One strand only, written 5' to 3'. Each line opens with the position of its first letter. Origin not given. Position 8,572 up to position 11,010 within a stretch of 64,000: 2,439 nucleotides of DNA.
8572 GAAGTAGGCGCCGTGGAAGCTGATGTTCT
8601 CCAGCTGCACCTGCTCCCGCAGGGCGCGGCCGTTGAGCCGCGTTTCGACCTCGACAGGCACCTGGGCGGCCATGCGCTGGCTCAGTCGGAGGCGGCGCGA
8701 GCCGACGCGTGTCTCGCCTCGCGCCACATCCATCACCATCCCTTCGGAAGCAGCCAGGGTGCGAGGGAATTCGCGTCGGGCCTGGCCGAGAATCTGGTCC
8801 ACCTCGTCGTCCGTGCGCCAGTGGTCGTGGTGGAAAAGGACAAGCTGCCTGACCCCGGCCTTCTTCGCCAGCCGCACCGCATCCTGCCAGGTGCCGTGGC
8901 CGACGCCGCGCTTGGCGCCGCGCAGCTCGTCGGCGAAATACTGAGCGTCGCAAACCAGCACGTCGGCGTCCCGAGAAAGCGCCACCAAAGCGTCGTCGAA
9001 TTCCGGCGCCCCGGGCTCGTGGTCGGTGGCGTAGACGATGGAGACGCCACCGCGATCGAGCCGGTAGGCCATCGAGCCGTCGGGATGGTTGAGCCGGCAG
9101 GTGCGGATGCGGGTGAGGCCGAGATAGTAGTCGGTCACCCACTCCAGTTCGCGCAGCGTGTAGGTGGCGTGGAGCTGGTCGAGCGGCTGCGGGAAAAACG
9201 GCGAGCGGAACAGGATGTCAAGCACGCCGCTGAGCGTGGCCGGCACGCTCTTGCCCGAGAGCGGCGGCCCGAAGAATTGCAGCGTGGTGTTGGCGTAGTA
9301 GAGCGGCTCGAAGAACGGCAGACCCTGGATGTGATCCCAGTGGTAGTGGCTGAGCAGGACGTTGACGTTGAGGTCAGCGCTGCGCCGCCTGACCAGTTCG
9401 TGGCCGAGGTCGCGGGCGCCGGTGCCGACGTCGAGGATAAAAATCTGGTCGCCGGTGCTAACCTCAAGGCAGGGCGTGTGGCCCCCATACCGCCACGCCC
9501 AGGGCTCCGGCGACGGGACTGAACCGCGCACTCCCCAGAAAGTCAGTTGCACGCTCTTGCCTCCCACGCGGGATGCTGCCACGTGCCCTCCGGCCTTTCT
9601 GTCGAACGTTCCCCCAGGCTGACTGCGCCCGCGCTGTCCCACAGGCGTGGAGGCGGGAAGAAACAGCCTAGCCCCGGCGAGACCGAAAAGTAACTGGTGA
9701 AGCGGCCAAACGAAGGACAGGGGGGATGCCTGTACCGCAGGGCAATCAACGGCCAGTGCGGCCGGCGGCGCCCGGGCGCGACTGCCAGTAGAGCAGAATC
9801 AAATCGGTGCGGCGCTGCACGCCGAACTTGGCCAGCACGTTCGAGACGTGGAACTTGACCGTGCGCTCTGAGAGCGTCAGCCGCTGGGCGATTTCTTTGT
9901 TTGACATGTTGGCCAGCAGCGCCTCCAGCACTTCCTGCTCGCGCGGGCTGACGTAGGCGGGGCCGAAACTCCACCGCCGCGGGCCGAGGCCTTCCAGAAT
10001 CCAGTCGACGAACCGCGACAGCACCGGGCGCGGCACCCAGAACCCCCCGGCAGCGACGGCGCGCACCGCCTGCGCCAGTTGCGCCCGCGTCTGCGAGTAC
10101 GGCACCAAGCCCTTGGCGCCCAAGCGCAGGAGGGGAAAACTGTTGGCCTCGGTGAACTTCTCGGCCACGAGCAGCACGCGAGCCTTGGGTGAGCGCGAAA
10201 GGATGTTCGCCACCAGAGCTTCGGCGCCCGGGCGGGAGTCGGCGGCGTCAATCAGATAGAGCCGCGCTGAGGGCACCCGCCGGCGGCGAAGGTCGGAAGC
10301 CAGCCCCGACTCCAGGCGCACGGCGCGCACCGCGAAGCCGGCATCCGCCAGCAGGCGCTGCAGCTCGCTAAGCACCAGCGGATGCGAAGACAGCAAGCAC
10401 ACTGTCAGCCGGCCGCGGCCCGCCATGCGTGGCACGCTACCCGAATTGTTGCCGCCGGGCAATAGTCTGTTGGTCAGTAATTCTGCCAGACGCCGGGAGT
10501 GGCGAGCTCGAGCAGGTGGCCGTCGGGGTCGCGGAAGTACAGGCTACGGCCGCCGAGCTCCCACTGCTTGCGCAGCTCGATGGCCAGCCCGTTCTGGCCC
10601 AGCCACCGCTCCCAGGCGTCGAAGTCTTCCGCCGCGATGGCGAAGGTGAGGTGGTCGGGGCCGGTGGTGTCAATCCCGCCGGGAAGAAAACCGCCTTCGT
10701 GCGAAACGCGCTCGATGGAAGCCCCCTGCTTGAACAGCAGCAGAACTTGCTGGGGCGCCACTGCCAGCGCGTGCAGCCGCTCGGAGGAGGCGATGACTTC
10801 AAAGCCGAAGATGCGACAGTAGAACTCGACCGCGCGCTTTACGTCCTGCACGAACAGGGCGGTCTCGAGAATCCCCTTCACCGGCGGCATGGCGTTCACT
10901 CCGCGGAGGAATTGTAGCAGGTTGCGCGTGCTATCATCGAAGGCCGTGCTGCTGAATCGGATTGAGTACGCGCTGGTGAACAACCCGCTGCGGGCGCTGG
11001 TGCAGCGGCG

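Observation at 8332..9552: PhnP/RNase Z-like MBL-fold hydrolase fused to a PilZ domain (paralog 1), in an operon-like run with LuxR and VOC genes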

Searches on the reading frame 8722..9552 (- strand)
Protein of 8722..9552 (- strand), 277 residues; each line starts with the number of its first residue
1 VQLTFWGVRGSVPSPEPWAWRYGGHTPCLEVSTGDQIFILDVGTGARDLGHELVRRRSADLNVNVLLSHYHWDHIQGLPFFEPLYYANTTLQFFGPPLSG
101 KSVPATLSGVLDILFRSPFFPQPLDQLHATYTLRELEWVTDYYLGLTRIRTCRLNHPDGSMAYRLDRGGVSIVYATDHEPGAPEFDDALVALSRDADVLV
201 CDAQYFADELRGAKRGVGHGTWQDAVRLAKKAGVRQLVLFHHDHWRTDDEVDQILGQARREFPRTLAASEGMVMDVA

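Call 65: search_protein_representatives(alignment_id=A3)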
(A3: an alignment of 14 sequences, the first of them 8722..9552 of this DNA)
Query: 14 sequences, 277 profile positions. Proteins with E-value up to 0.001 (for the whole library): 17382; up to 1e-10: 8609; up to 1e-30: 3043. The best 150 are listed.
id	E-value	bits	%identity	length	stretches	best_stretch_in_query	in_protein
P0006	5.5e-128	442.2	-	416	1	1-276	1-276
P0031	5.0e-125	432.5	-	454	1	1-276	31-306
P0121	1.6e-121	421.0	-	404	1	2-275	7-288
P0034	6.5e-121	419.0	-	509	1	1-276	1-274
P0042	2.2e-115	400.9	-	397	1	1-276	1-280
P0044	1.2e-111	388.6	-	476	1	1-276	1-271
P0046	2.5e-111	387.6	-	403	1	1-276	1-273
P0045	1.5e-106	371.9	-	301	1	1-260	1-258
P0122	3.0e-105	367.7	-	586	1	1-276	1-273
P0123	1.9e-103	361.8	-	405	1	1-274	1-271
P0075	2.2e-101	355.0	-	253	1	1-242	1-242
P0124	9.0e-100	349.7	-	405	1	1-275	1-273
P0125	4.4e-99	347.4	-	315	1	1-274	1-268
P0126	4.5e-98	344.1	-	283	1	2-274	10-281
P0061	3.6e-97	341.1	-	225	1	1-225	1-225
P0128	9.4e-95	333.2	-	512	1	1-275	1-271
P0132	9.3e-91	320.1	-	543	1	1-275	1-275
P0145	4.5e-87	308.0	-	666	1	1-276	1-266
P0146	8.3e-87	307.2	-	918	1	1-275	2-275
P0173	1.8e-83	296.2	-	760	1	2-275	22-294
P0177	3.7e-83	295.2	-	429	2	2-182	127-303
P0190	8.7e-82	290.7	-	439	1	4-267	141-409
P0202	4.0e-80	285.2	-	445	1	3-264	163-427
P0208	1.4e-79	283.5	-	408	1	2-270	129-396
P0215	7.0e-79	281.1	-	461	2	1-183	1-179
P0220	1.2e-78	280.3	-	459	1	1-271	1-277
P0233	1.3e-77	277.0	-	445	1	1-260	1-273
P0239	2.1e-77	276.3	-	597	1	1-265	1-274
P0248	4.4e-77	275.2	-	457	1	2-260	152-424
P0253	1.2e-76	273.9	-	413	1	1-261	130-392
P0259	2.8e-76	272.6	-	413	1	1-272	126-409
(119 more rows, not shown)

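Call 66: search_protein_families(library=pfam, proteins=[P0122, P0128, P0132, P0145, P0146, P0173, P0239, P0190, P0208, P0253], max_evalue=0.001)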
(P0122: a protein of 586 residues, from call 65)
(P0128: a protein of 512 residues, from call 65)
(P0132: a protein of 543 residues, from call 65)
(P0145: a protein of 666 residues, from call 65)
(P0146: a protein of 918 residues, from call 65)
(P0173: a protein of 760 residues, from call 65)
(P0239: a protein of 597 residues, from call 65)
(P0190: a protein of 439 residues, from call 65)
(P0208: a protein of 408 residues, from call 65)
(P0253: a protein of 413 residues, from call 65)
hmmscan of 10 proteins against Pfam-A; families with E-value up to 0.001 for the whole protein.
P0122 (586 aa): 2 families
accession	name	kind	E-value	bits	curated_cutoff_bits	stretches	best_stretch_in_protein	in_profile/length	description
PF12706.13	Lactamase_B_2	-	4.6e-17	62.7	27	1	39-239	3-200/200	Beta-lactamase superfamily domain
PF00753.33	Lactamase_B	-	6.1e-06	26.7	22.7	1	23-84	3-64/196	Metallo-beta-lactamase superfamily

P0128 (512 aa): 3 families
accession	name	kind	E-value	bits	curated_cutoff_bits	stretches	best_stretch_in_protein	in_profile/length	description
PF12706.13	Lactamase_B_2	-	1.8e-21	77.1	27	1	37-238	1-200/200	Beta-lactamase superfamily domain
PF00753.33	Lactamase_B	-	3.9e-07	30.6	22.7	1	23-235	3-194/196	Metallo-beta-lactamase superfamily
PF00989.32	PAS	-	6.6e-05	23.3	22.6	1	407-493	10-93/113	PAS fold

P0132 (543 aa): 6 families
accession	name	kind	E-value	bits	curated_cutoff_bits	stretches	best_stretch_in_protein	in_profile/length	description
PF02518.31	HATPase_c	-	1.2e-18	68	26.4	1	434-542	2-109/111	Histidine kinase-, DNA gyrase B-, and HSP90-like ATPase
PF12706.13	Lactamase_B_2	-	3.3e-16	59.9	27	1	38-242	3-200/200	Beta-lactamase superfamily domain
PF00512.31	HisKA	-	2.7e-10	40.6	26.9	1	320-387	2-64/66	His Kinase A (phospho-acceptor) domain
PF14501.12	HATPase_c_5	-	3.9e-07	30.4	22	1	437-533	5-94/102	GHKL domain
PF00753.33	Lactamase_B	-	2.3e-05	24.9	22.7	1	23-184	3-161/196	Metallo-beta-lactamase superfamily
PF13589.12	HATPase_c_3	-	0.00016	22.1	25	0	436-495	1-55/137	Histidine kinase-, DNA gyrase B-, and HSP90-like ATPase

P0145 (666 aa): 4 families
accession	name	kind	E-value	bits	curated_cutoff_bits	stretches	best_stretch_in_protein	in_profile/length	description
PF00211.25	Guanylate_cyc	-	9.5e-51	172.4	21.9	1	484-664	5-182/183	Adenylate and Guanylate cyclase catalytic domain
PF12706.13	Lactamase_B_2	-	4.5e-21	75.8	27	1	37-232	2-200/200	Beta-lactamase superfamily domain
PF00072.30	Response_reg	-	1.8e-18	67.1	30.2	1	304-418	1-111/111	Response regulator receiver domain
PF00753.33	Lactamase_B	-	1.1e-08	35.7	22.7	1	33-197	13-162/196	Metallo-beta-lactamase superfamily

P0146 (918 aa): 8 families
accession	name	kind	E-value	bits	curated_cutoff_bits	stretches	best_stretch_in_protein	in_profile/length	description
PF02518.31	HATPase_c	-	1.3e-26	93.6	26.4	1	798-907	2-110/111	Histidine kinase-, DNA gyrase B-, and HSP90-like ATPase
PF12706.13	Lactamase_B_2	-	3.7e-17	63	27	1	40-242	4-200/200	Beta-lactamase superfamily domain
PF01590.32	GAF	-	2.8e-16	60.7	22.4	1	487-650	1-132/133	GAF domain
PF13185.12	GAF_2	-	5.6e-13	49.7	28.6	1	485-652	1-136/136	GAF domain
PF00512.31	HisKA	-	3.8e-12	46.5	26.9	1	683-750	2-63/66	His Kinase A (phospho-acceptor) domain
PF00753.33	Lactamase_B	-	1.6e-07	31.9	22.7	1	24-184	3-161/196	Metallo-beta-lactamase superfamily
PF13589.12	HATPase_c_3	-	2.1e-05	25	25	1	804-880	5-83/137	Histidine kinase-, DNA gyrase B-, and HSP90-like ATPase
PF14501.12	HATPase_c_5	-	4.1e-05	23.9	22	1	802-893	6-91/102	GHKL domain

P0173 (760 aa): 6 families
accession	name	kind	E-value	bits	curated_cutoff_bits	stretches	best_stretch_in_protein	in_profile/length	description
PF02518.31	HATPase_c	-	5.2e-23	82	26.4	1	647-755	2-108/111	Histidine kinase-, DNA gyrase B-, and HSP90-like ATPase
PF12706.13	Lactamase_B_2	-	7.3e-19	68.6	27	1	59-261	4-200/200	Beta-lactamase superfamily domain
PF00512.31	HisKA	-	7.8e-11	42.3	26.9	1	533-601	2-65/66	His Kinase A (phospho-acceptor) domain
PF01590.32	GAF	-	3.4e-08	34.6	22.4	1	339-465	1-110/133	GAF domain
PF14501.12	HATPase_c_5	-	1.4e-06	28.5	22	1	651-742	6-90/102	GHKL domain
PF00753.33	Lactamase_B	-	6e-05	23.5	22.7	1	43-100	3-64/196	Metallo-beta-lactamase superfamily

P0239 (597 aa): 5 families
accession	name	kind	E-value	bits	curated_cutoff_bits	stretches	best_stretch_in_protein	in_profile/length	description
PF12706.13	Lactamase_B_2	-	1.4e-18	67.7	27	1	39-251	3-200/200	Beta-lactamase superfamily domain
PF01590.32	GAF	-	1.5e-15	58.4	22.4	1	459-590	2-133/133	GAF domain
PF13185.12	GAF_2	-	2.6e-09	37.8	28.6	1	458-587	3-132/136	GAF domain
PF13492.12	GAF_3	-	6.6e-05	23.8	27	1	459-586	2-123/129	GAF domain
PF00753.33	Lactamase_B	-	0.00018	21.9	22.7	1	24-198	4-166/196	Metallo-beta-lactamase superfamily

P0190 (439 aa): 3 families
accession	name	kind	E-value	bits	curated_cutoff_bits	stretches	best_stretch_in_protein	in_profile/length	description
PF00072.30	Response_reg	-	9.1e-22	77.8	30.2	1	4-115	1-110/111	Response regulator receiver domain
PF12706.13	Lactamase_B_2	-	1e-18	68.1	27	1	175-384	3-200/200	Beta-lactamase superfamily domain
PF00753.33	Lactamase_B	-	1.7e-07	31.8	22.7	1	160-251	3-95/196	Metallo-beta-lactamase superfamily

P0208 (408 aa): 3 families
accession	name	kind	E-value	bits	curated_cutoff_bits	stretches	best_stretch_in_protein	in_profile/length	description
PF00072.30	Response_reg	-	7.4e-21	74.8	30.2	1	9-121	1-111/111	Response regulator receiver domain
PF12706.13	Lactamase_B_2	-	4.8e-19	69.2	27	1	166-368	3-200/200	Beta-lactamase superfamily domain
PF00753.33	Lactamase_B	-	0.00011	22.6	22.7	1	164-209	16-64/196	Metallo-beta-lactamase superfamily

P0253 (413 aa): 3 families
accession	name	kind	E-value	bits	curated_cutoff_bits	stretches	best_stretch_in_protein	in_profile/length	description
PF00072.30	Response_reg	-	2.3e-25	89.4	30.2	1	6-119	1-110/111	Response regulator receiver domain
PF12706.13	Lactamase_B_2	-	2.1e-15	57.3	27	1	169-373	5-200/200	Beta-lactamase superfamily domain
PF00753.33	Lactamase_B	-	5.1e-07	30.3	22.7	1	152-215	3-67/196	Metallo-beta-lactamase superfamily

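Call 67: search_protein_families(library=pfam, proteins=[P0177, P0202, P0248, P0259, P0215, P0220, P0233], max_evalue=0.001)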
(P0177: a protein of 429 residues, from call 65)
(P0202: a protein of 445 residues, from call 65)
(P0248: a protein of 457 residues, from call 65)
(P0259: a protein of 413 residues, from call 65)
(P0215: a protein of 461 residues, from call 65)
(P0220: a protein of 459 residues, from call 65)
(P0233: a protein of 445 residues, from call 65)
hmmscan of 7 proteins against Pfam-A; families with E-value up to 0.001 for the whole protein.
P0177 (429 aa): 3 families
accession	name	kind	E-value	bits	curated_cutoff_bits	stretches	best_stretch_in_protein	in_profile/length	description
PF12706.13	Lactamase_B_2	-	3.3e-18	66.4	27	2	165-302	5-146/200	Beta-lactamase superfamily domain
PF00072.30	Response_reg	-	4.7e-07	30.4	30.2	1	5-114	2-110/111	Response regulator receiver domain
PF00753.33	Lactamase_B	-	2.2e-05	25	22.7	1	148-284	3-138/196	Metallo-beta-lactamase superfamily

P0202 (445 aa): 2 families
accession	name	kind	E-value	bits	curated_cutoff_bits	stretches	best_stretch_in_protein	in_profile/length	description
PF00072.30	Response_reg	-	5.5e-25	88.1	30.2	1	7-117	1-110/111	Response regulator receiver domain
PF12706.13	Lactamase_B_2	-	1.7e-15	57.6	27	1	199-405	4-200/200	Beta-lactamase superfamily domain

P0248 (457 aa): 3 families
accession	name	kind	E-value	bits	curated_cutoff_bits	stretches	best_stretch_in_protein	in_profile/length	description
PF00072.30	Response_reg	-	4e-26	91.8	30.2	1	5-116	2-110/111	Response regulator receiver domain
PF12706.13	Lactamase_B_2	-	4.5e-12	46.4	27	1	188-406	3-200/200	Beta-lactamase superfamily domain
PF00753.33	Lactamase_B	-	8.4e-05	23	22.7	1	174-321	4-147/196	Metallo-beta-lactamase superfamily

P0259 (413 aa): 3 families
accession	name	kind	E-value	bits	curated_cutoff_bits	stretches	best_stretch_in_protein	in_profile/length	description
PF12706.13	Lactamase_B_2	-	5.7e-17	62.4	27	1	164-373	3-200/200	Beta-lactamase superfamily domain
PF00072.30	Response_reg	-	8.9e-17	61.7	30.2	1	7-117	1-109/111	Response regulator receiver domain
PF00753.33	Lactamase_B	-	1.1e-06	29.1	22.7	1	148-212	3-69/196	Metallo-beta-lactamase superfamily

P0215 (461 aa): 3 families
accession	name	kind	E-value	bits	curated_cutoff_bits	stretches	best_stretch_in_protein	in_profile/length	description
PF00072.30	Response_reg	-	3.2e-18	66.4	30.2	1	328-438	1-107/111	Response regulator receiver domain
PF12706.13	Lactamase_B_2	-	1.5e-15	57.8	27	1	62-256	30-200/200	Beta-lactamase superfamily domain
PF00753.33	Lactamase_B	-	8.7e-07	29.5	22.7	1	23-86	3-67/196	Metallo-beta-lactamase superfamily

P0220 (459 aa): 1 family
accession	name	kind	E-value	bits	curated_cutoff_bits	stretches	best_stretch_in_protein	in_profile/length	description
PF12706.13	Lactamase_B_2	-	8.8e-15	55.3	27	1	67-248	34-200/200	Beta-lactamase superfamily domain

P0233 (445 aa): 3 families
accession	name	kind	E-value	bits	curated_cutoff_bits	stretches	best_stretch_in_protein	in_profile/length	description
PF00072.30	Response_reg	-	1.3e-26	93.4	30.2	1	325-435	2-110/111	Response regulator receiver domain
PF12706.13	Lactamase_B_2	-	1e-12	48.5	27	1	39-255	3-200/200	Beta-lactamase superfamily domain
PF00753.33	Lactamase_B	-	0.00038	20.9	22.7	1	23-85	3-65/196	Metallo-beta-lactamase superfamily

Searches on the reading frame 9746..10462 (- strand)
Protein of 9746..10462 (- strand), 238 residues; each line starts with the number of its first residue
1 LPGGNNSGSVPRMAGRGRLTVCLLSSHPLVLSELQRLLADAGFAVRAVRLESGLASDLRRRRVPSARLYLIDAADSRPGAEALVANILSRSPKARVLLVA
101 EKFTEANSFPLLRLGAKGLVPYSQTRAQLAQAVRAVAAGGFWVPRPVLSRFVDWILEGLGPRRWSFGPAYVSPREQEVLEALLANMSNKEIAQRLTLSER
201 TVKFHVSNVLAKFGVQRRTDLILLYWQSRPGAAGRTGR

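Call 3: search_protein_families(library=pfam, proteins=[window:9746-10462:-], max_evalue=0.01)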
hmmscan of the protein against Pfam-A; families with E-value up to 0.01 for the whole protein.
window:9746-10462:- (238 aa): 6 families
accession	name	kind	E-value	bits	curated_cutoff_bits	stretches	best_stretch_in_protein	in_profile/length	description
PF00196.25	GerE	-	9.8e-19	67.2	23.5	1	172-223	4-55/57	Bacterial regulatory proteins, luxR family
PF08281.18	Sigma70_r4_2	-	1.1e-06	28.7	25.7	1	172-212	12-53/54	Sigma-70, region 4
PF13384.12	HTH_23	-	0.0025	18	24.6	0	177-202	9-34/50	Homeodomain-like domain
PF04545.22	Sigma70_r4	-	0.0029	17.5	24.1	1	172-211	6-46/50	Sigma-70, region 4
PF13518.12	HTH_28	-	0.006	17.1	25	0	177-207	4-34/52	Helix-turn-helix domain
PF13412.12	HTH_24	-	0.0078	16.2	21.9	0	184-207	14-39/48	Winged helix-turn-helix DNA-binding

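Call 57: search_solved_structures(query=window:9746-10462:-, max_evalue=0.01, show_alignments=2)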
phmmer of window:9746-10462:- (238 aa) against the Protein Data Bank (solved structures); distinct sequences matched with E-value up to 0.01: 44.
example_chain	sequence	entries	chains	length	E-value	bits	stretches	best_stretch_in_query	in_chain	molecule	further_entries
5hev_A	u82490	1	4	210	7.4e-14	55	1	76-223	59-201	Response regulator protein VraR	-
3c3w_A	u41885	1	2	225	2.7e-13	53.2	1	51-224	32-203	TWO COMPONENT TRANSCRIPTIONAL REGULATORY PROTEIN DEVR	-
4yn8_A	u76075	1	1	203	1.5e-09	40.9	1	17-226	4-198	Response regulator ChrA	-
1a04_A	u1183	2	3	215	3.8e-09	39.6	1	19-225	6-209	NITRATE/NITRITE RESPONSE REGULATOR PROTEIN NARL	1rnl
3qp6_A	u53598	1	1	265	2.6e-08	36.9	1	171-224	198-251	CviR transcriptional regulator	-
1fse_A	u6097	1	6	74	2.6e-08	36.9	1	171-223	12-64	GERE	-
4gvp_A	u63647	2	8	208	5.3e-08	35.9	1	75-227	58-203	Response regulator protein vraR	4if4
7ve6_A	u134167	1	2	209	5.3e-08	35.9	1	75-227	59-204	Response regulator protein VraR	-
1zlk_A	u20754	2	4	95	8.1e-08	35.3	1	171-224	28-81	Dormancy Survival Regulator | TWO COMPONENT TRANSCRIPTIONAL REGULATORY PROTEIN DEVR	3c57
1zlj_A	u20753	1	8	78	8.2e-08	35.3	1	173-224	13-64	Dormancy Survival Regulator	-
4wt0_B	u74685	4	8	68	1.1e-07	34.9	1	172-226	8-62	Response regulator receiver domain protein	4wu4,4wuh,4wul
4wsz_A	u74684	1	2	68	2e-07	34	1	172-226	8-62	Response regulator receiver domain protein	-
6jqs_A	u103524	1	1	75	3.1e-07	33.4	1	171-223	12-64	DNA-binding response regulator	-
3qp5_A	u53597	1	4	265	4.4e-07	32.9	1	171-224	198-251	CviR transcriptional regulator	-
7ve4_A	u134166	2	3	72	4.6e-07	32.8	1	171-227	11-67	DNA-binding response regulator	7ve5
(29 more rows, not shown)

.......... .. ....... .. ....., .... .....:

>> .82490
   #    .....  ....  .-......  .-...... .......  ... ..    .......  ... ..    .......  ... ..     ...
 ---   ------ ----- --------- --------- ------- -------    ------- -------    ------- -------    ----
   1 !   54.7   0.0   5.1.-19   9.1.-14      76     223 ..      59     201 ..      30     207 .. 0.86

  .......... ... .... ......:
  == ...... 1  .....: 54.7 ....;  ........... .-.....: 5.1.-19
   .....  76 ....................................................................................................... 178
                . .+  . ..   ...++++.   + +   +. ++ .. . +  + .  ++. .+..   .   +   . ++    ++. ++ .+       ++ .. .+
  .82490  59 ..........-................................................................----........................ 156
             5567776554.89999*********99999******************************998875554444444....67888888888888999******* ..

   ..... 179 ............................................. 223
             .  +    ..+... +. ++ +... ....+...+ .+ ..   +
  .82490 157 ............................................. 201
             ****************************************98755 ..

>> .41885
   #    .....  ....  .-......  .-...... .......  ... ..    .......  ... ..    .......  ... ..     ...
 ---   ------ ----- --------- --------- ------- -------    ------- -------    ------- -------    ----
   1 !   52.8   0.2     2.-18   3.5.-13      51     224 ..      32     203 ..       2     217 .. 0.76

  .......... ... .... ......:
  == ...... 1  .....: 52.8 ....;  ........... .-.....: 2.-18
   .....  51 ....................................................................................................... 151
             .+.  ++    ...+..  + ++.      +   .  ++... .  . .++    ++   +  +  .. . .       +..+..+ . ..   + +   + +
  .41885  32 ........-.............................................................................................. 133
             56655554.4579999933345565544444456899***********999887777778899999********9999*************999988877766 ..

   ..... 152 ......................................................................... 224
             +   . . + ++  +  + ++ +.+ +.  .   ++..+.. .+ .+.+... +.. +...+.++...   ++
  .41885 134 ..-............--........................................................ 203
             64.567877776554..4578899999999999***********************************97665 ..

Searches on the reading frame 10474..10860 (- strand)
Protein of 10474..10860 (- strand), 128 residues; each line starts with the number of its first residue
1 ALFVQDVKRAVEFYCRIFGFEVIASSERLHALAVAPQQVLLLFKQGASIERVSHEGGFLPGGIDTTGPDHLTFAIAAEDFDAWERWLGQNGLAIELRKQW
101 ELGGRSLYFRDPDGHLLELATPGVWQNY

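Call 3: search_protein_families(library=pfam, proteins=[window:10474-10860:-], max_evalue=0.01)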
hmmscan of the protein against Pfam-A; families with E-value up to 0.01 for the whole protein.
window:10474-10860:- (128 aa): 4 families
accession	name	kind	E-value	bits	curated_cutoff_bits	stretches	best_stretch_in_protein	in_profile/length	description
PF00903.31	Glyoxalase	-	7.3e-15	55.9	20.6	1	1-119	6-121/121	Glyoxalase/Bleomycin resistance protein/Dioxygenase superfamily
PF22677.2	Ble-like_N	-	0.00026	21.1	24.5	1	2-24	7-29/41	Bleomycin resistance protein-like N-terminal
PF18029.7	Glyoxalase_6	-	0.00031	21.8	23.6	1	4-119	6-105/106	Glyoxalase-like domain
PF13669.12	Glyoxalase_4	-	0.0071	17.1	27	0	2-95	5-94/109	Glyoxalase/Bleomycin resistance protein/Dioxygenase superfamily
